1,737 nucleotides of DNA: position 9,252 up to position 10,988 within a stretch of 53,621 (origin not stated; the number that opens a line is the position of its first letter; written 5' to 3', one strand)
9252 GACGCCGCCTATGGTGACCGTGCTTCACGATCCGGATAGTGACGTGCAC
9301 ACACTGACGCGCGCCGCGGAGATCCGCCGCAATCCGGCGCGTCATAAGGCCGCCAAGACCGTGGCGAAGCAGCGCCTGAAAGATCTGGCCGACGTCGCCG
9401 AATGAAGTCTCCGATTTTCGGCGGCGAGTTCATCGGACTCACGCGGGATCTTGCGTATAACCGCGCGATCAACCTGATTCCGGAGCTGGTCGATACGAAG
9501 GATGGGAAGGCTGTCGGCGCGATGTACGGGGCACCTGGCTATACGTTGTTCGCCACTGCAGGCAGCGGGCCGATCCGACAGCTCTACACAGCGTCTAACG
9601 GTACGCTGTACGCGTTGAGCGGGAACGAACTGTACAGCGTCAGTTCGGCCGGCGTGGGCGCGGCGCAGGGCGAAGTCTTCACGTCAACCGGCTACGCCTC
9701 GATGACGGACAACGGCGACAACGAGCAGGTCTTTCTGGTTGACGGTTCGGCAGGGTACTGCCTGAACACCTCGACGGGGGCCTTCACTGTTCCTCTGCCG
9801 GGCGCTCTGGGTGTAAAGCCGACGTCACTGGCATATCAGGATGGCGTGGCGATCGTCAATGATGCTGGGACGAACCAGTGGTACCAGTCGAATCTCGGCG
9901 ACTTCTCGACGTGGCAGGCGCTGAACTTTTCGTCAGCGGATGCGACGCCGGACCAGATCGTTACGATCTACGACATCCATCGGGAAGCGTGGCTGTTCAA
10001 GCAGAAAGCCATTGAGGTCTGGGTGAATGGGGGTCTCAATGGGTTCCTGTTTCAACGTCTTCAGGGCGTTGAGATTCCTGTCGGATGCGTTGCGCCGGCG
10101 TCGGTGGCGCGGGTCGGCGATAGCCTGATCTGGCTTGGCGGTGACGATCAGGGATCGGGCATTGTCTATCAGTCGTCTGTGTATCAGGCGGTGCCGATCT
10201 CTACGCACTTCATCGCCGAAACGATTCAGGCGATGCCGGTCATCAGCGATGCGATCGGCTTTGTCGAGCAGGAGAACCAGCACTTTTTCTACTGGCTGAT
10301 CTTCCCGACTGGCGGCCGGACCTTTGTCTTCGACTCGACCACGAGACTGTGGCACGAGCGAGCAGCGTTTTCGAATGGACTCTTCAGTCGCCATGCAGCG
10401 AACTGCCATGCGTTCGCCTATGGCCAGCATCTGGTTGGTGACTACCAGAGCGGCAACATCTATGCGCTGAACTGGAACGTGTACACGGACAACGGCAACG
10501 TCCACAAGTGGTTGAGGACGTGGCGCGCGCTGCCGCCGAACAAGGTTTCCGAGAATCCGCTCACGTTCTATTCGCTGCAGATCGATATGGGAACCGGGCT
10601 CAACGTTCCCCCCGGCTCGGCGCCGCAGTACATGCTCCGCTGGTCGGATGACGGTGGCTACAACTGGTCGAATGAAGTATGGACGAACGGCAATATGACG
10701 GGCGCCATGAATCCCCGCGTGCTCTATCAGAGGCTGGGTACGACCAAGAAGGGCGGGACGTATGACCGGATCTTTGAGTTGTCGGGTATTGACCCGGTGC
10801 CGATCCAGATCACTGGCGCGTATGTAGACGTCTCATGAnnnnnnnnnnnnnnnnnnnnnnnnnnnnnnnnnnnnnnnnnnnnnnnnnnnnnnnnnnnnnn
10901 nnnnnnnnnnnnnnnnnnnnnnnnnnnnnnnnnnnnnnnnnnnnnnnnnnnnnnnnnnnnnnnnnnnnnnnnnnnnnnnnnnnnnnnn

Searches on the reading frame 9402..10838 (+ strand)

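Call 22: search_protein_families(library=phrogs, proteins=[window:9402-10838:+], max_evalue=0.00001)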
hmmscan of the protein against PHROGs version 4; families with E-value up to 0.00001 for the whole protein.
window:9402-10838:+ (478 aa): 1 family
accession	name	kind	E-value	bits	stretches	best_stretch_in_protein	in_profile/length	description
phrog_578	-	connector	2.1e-96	324.4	1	6-478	9-470/486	head closure Hc3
